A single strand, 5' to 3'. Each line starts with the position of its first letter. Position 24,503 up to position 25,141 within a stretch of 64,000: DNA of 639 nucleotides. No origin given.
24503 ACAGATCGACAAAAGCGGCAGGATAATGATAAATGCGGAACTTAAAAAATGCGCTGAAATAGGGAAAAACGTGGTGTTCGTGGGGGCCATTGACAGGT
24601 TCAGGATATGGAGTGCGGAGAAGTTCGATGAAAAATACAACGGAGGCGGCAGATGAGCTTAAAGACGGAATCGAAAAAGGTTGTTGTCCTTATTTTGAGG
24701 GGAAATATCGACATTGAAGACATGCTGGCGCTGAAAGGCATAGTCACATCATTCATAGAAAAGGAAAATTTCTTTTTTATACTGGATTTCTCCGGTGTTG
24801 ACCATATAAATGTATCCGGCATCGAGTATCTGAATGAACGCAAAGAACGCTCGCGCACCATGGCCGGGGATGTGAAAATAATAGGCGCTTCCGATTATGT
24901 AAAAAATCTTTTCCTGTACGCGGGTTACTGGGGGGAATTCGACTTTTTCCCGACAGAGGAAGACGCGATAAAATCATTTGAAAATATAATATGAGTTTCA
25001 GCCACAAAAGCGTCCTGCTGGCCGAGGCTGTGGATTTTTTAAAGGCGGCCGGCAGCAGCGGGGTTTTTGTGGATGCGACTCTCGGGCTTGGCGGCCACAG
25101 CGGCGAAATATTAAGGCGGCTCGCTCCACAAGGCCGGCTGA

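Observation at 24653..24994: STAS-domain (anti-sigma antagonist-like) protein embedded between mraZ and rsmH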

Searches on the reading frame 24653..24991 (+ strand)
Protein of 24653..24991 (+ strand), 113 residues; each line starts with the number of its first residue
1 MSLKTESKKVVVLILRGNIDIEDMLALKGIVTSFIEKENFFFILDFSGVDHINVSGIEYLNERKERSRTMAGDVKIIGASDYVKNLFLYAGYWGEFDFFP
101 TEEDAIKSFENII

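Call 3: search_protein_families(library=pfam, proteins=[window:24653-24991:+], max_evalue=1)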
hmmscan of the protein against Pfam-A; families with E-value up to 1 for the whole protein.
window:24653-24991:+ (113 aa): 1 family
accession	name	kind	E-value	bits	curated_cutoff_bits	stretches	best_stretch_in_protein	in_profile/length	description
PF01740.26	STAS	-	1.3e-11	44.6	22.6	1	5-105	5-106/106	STAS domain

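Call 4: search_protein_families(library=ncbifam, proteins=[window:24653-24991:+], max_evalue=1)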
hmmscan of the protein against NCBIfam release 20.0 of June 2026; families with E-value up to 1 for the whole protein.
window:24653-24991:+ (113 aa): 4 families
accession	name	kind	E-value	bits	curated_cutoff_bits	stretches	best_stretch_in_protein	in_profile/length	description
TIGR00377.1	ant_ant_sig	superfamily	1.9e-09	37.3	53.45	1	5-103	8-107/108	anti-sigma factor antagonist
TIGR02886.1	spore_II_AA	equivalog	6.4e-07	29.3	114.75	1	7-105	6-105/106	anti-sigma F factor antagonist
NF033618.0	mlaB_1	equivalog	0.00093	19.6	90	1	10-87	9-83/94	lipid asymmetry maintenance protein MlaB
NF052652.1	YtvA_fam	equivalog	0.042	13.4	250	1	8-68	143-204/243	YtvA family blue-light photoreceptor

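Call 7: find_homologous_proteins(query=window:24653-24991:+)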
Query window:24653-24991:+ (113 aa): 50 proteins with E <= 0.001 among 62 candidates.
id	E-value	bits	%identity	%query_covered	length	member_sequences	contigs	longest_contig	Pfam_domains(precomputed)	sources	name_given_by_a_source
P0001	1.7e-66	239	100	100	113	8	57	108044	PF01740.27,PF13466.13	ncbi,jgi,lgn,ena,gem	jgi:anti-anti-sigma factor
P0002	1.6e-59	217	85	100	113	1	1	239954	PF01740.27,PF13466.13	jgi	jgi:anti-anti-sigma factor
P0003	3.4e-59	215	88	100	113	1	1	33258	PF01740.27,PF13466.13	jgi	jgi:anti-anti-sigma factor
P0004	3.6e-59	215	88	100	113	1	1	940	PF01740.27,PF13466.13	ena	-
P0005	5.7e-59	215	87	100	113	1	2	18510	PF01740.27,PF13466.13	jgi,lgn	jgi:anti-anti-sigma factor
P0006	9.7e-59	214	86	100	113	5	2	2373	PF01740.27,PF13466.13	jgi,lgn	jgi:anti-anti-sigma factor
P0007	1.4e-58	214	86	100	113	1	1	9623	PF01740.27,PF13466.13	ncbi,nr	ncbi:MAG: STAS domain-containing protein [Spirochaetia bacterium]|nr:STAS domain-containing protein 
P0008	3.0e-58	212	86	100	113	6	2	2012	PF01740.27,PF13466.13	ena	-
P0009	7.7e-58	211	86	100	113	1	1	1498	PF01740.27,PF13466.13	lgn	-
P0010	1.4e-57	210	85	100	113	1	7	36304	PF01740.27,PF13466.13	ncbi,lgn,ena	-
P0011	5.3e-57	208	83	100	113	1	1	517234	PF01740.27,PF13466.13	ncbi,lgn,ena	-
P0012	6.1e-57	208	84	100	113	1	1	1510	PF01740.27,PF13466.13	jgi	jgi:anti-anti-sigma factor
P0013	7.0e-57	208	83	100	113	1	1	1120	PF01740.27,PF13466.13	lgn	-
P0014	7.3e-55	202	81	100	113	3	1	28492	PF01740.27,PF13466.13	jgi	jgi:anti-sigma B factor antagonist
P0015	6.3e-54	199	79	100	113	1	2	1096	PF01740.27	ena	-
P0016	7.4e-54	198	78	100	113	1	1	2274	PF01740.27,PF13466.13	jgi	-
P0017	1.0e-53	198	78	100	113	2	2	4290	PF01740.27,PF13466.13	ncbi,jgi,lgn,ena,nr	ncbi:MAG TPA: anti-sigma factor antagonist [bacterium]|nr:anti-sigma factor antagonist [bacterium]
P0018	1.5e-53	197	78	100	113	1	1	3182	PF01740.27,PF13466.13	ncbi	-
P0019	3.1e-53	196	76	100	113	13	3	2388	PF01740.27,PF13466.13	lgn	-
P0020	1.3e-52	194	78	100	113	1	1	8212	PF01740.27,PF13466.13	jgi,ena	-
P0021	2.2e-51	190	74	100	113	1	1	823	PF01740.27,PF13466.13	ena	-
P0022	3.4e-51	190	72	100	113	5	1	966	PF01740.27,PF13466.13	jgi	jgi:anti-anti-sigma factor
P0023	4.6e-51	189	73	100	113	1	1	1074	PF01740.27,PF13466.13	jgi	-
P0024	5.2e-51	189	75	99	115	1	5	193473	PF01740.27,PF13466.13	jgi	jgi:anti-sigma B factor antagonist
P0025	7.9e-50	185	70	100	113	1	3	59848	PF01740.27,PF13466.13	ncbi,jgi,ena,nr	ncbi:MAG TPA: STAS domain-containing protein [Candidatus Goldiibacteriota bacterium]|nr:STAS domain-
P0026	2.0e-49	184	72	100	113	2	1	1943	PF01740.27,PF13466.13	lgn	-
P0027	3.4e-49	183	77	97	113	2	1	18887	PF01740.27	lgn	-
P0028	5.3e-49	183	77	97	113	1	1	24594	PF01740.27,PF13466.13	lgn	-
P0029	6.9e-49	182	73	100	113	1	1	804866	PF01740.27,PF13466.13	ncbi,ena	-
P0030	8.5e-49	182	76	97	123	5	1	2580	PF01740.27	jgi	jgi:anti-anti-sigma factor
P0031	1.3e-48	181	76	97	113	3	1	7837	PF01740.27,PF13466.13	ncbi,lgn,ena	-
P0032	3.2e-48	180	73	100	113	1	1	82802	PF01740.27,PF13466.13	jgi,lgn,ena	-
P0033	4.7e-48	180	72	100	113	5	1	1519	PF01740.27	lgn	-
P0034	5.1e-48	180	70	100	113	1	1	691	PF01740.27,PF13466.13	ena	-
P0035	7.0e-48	179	75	97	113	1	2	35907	PF01740.27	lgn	-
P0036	9.3e-48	179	70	100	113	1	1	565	PF01740.27,PF13466.13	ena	-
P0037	1.1e-47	178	69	100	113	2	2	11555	PF01740.27,PF13466.13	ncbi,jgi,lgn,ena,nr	ncbi:MAG TPA: anti-sigma factor antagonist [Firmicutes bacterium]|nr:anti-sigma factor antagonist [B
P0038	1.7e-47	178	75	97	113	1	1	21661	PF01740.27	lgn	-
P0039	3.0e-47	177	70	100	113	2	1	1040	PF01740.27,PF13466.13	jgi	jgi:anti-anti-sigma factor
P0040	9.9e-47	175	74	97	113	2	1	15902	PF01740.27,PF13466.13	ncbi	-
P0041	3.2e-46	174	69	100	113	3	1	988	PF01740.27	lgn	-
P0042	2.6e-45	171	66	100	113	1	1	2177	PF01740.27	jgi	jgi:anti-anti-sigma factor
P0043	4.6e-45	170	71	97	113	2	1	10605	PF01740.27,PF13466.13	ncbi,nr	ncbi:MAG: STAS domain-containing protein [Candidatus Goldbacteria bacterium]|nr:STAS domain-containi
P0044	5.4e-45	170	69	90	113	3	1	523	PF01740.27,PF13466.13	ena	-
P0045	7.1e-45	169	70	100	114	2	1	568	PF01740.27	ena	-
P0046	1.8e-44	168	66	100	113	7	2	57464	PF01740.27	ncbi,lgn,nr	ncbi:MAG: STAS domain-containing protein [Candidatus Goldbacteria bacterium]|nr:STAS domain-containi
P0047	7.2e-44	166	66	100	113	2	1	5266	PF01740.27,PF13466.13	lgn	-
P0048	1.7e-43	165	67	100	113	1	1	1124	PF01740.27,PF13466.13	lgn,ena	-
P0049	3.9e-43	164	68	100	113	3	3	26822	PF01740.27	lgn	-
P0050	4.7e-19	86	73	53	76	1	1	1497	PF01740.27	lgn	-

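Call 8: find_encoding_contigs(protein=P0046, flank=4000, max_places=2)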
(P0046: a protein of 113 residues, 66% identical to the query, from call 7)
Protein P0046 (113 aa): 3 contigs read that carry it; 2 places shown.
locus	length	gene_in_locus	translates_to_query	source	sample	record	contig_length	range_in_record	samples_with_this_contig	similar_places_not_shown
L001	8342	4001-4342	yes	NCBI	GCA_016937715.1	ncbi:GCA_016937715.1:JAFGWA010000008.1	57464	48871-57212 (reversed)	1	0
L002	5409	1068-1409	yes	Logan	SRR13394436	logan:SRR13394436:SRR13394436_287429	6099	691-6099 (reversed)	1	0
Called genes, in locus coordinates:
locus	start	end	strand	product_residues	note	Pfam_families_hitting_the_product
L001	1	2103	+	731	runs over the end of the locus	PF16586:DUF5060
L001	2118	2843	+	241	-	PF22435:MRM3-like_sub_bind (faint), PF00588:SpoU_methylase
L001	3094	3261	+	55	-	-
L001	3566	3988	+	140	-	PF02381:MraZ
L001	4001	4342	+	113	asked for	PF01740:STAS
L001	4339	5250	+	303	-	PF01795:Methyltransf_5, PF13847:Methyltransf_31 (faint)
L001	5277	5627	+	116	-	-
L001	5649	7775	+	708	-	PF03717:PBP_dimer, PF00905:Transpeptidase, PF03793:PASTA (weak)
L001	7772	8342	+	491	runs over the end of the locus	PF08245:Mur_ligase_M, PF02875:Mur_ligase_C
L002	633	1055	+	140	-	PF02381:MraZ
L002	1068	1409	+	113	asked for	PF01740:STAS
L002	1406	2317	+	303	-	PF01795:Methyltransf_5, PF13847:Methyltransf_31 (faint)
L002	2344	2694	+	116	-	-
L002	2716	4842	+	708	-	PF03717:PBP_dimer, PF00905:Transpeptidase, PF03793:PASTA (weak)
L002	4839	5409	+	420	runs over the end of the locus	?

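Call 9: find_encoding_contigs(protein=P0029, flank=4000, max_places=2)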
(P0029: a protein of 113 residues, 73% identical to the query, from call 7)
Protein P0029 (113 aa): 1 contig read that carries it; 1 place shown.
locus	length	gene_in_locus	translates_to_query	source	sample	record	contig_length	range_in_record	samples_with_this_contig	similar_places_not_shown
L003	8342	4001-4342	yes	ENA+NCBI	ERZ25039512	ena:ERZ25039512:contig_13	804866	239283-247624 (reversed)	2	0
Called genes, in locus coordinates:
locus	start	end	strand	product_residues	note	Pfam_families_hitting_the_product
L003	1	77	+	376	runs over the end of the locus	PF04055:Radical_SAM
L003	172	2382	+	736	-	PF16586:DUF5060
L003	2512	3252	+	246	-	PF00588:SpoU_methylase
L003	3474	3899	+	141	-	PF02381:MraZ, PF09558:DUF2375 (faint), PF02381:MraZ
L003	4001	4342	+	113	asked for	PF01740:STAS, PF13466:STAS_2 (weak)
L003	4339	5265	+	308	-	PF01795:Methyltransf_5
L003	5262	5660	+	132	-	PF04977:DivIC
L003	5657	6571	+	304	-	PF03717:PBP_dimer, PF00905:Transpeptidase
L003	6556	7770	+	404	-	PF00905:Transpeptidase, PF03793:PASTA (weak)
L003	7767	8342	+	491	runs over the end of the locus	PF01225:Mur_ligase, PF08245:Mur_ligase_M, PF02875:Mur_ligase_C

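Call 10: find_encoding_contigs(protein=P0001, flank=4000, max_places=3)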
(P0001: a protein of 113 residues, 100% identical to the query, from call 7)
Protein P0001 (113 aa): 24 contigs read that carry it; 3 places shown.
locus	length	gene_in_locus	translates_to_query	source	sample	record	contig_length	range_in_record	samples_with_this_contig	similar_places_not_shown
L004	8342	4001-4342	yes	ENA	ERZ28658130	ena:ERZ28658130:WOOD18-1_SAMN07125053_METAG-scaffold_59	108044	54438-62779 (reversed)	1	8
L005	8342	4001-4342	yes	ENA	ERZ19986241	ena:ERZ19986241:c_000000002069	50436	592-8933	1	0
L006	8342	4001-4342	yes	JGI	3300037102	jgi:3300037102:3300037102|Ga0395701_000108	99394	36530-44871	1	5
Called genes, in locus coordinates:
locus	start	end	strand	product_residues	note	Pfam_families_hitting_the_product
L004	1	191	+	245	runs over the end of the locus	PF00588:SpoU_methylase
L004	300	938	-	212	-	-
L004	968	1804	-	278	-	-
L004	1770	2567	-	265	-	PF04542:Sigma70_r2, PF08281:Sigma70_r4_2, PF04545:Sigma70_r4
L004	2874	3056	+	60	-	-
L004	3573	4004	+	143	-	PF02381:MraZ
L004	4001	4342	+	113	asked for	PF01740:STAS, PF13466:STAS_2 (faint)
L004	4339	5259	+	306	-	PF01795:Methyltransf_5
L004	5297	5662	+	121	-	-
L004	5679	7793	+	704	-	PF03717:PBP_dimer, PF00905:Transpeptidase, PF03793:PASTA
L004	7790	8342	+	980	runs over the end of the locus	PF01225:Mur_ligase (weak), PF08245:Mur_ligase_M, PF02875:Mur_ligase_C, PF01225:Mur_ligase, PF08245:Mur_ligase_M, PF02875:Mur_ligase_C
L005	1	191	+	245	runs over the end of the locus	PF00588:SpoU_methylase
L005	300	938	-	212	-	-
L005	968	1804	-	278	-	-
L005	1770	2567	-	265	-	PF04542:Sigma70_r2, PF08281:Sigma70_r4_2, PF04545:Sigma70_r4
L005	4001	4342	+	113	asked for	PF01740:STAS, PF13466:STAS_2 (faint)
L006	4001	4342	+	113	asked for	PF01740:STAS, PF13466:STAS_2 (faint)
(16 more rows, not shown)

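Call 12: search_solved_structures(query=A1, max_evalue=0.01, show_alignments=5)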
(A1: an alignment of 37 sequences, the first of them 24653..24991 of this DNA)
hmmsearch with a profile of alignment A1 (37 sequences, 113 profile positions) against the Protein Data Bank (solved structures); distinct sequences matched with E-value up to 0.01: 5.
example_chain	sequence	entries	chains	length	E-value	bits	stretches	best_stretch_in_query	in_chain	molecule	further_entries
1auz_A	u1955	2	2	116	1.8e-08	37.6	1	8-107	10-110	SPOIIAA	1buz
1tid_B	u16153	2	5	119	5.3e-06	29.7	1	8-108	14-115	Anti-sigma F factor antagonist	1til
1th8_B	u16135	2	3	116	7.5e-06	29.2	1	8-108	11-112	Anti-sigma F factor antagonist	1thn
1h4y_A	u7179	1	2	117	0.0018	21.5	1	3-109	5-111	ANTI-SIGMA F FACTOR ANTAGONIST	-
1h4x_A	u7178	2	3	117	0.0059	19.9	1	3-109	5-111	ANTI-SIGMA F FACTOR ANTAGONIST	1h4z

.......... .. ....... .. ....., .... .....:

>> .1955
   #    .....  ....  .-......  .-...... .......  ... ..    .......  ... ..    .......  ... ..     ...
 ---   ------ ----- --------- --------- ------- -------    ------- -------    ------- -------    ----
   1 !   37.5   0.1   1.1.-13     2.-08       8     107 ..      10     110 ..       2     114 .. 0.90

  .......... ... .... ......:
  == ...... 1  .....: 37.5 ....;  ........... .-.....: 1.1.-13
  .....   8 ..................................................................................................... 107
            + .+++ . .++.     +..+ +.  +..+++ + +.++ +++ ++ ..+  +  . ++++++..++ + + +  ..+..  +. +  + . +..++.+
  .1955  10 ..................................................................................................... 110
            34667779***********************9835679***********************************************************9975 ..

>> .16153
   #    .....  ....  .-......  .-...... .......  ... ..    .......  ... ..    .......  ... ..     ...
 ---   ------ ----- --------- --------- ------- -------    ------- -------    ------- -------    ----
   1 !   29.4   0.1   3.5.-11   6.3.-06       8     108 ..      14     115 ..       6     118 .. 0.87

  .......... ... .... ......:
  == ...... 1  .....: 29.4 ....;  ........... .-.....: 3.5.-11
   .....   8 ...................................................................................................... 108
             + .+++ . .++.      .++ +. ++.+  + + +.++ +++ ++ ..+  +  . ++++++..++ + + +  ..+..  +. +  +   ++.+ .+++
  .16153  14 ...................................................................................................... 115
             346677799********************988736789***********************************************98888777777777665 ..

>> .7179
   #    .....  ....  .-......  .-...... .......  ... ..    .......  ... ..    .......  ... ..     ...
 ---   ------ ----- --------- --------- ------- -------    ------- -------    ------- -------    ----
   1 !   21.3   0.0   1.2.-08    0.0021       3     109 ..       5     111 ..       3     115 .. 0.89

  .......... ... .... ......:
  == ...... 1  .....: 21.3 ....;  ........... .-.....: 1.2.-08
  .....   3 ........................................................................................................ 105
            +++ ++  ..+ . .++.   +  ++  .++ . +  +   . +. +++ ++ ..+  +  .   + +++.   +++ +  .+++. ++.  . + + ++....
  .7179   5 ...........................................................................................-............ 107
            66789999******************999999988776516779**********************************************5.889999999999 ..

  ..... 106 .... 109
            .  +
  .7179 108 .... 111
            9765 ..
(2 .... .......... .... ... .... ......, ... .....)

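Call 13: find_related_loci(query=A1, collection=genome_contigs, flank=5000)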
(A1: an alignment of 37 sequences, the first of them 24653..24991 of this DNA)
Query A1 (113 aa) in genome_contigs; peptide patterns used: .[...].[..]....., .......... (x = any residue, [..] = any of these).
58 stretches matched a pattern; 20 encode a relative of the query (tblastn E <= 1e-3); 20 distinct loci.
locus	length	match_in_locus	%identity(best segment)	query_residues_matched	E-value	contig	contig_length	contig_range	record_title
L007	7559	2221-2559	96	1-113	1e-69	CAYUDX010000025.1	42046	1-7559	MAG TPA_asm: uncultured Spirochaetia bacterium isolate binchicken_co3_547 genome assembly, contig: NODE_2673_length_4204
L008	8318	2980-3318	95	1-113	5e-69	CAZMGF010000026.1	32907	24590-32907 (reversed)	MAG TPA_asm: uncultured Spirochaetia bacterium isolate binchicken_co3_603 genome assembly, contig: NODE_4073_length_3290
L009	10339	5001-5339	85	1-113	2e-63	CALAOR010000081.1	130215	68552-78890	MAG TPA_asm: uncultured bacterium isolate ERR1035437_bin.115_CONCOCT_v1.1_MAG genome assembly, contig: ERZ1756482.21, wh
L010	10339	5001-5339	85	1-113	3e-63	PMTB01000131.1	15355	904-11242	MAG: candidate division FCPU426 bacterium isolate palsa_1178 73.20110700_P2D.103_contig_35250, whole genome shotgun sequ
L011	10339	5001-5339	83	1-113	1e-62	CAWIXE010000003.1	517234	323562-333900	MAG: candidate division FCPU426 bacterium isolate MFD05705.bin.1.57 genome assembly, contig: contig_40746, whole genome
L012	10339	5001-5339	81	1-113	4e-61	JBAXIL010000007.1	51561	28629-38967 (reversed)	MAG: bacterium isolate ELA348 MAG348_7, whole genome shotgun sequence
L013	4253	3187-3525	78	1-113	7e-59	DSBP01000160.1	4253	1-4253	MAG TPA_asm: bacterium isolate SpSt-1175 Ga0129302_1013964, whole genome shotgun sequence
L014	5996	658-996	73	1-113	2e-57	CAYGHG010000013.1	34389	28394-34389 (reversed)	MAG TPA_asm: uncultured Spirochaetia bacterium isolate ERP113451_co2_91 genome assembly, contig: NODE_634_length_34389_c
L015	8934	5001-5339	70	1-113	6e-56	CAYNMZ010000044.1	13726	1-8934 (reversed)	MAG TPA_asm: uncultured Spirochaetia bacterium isolate binchicken_co265_361 genome assembly, contig: NODE_6999_length_13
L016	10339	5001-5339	73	1-113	1e-53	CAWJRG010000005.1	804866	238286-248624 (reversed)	MAG: uncultured bacterium isolate MFD03726.bin.1.65 genome assembly, contig: contig_13, whole genome shotgun sequence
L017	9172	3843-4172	75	1-110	2e-53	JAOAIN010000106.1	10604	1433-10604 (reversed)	MAG: Candidatus Goldiibacteriota bacterium isolate SKW91 k141_10215, whole genome shotgun sequence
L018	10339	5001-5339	69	1-113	2e-51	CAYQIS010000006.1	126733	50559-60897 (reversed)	MAG TPA_asm: uncultured Spirochaetia bacterium isolate binchicken_co135_109 genome assembly, contig: NODE_325_length_126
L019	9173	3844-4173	71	1-110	2e-50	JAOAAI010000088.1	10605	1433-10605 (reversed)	MAG: Candidatus Goldiibacteriota bacterium isolate SKW142 k141_86510, whole genome shotgun sequence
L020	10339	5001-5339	65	1-113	8e-50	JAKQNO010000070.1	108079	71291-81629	MAG: bacterium isolate USDV_metabat.159 k141_540902, whole genome shotgun sequence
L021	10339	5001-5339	73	1-113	1e-48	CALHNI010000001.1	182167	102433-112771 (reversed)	MAG: Candidatus Goldbacteria bacterium isolate N1_Bin_Bin_89_sub_1 genome assembly, contig: c_000001948506, whole genome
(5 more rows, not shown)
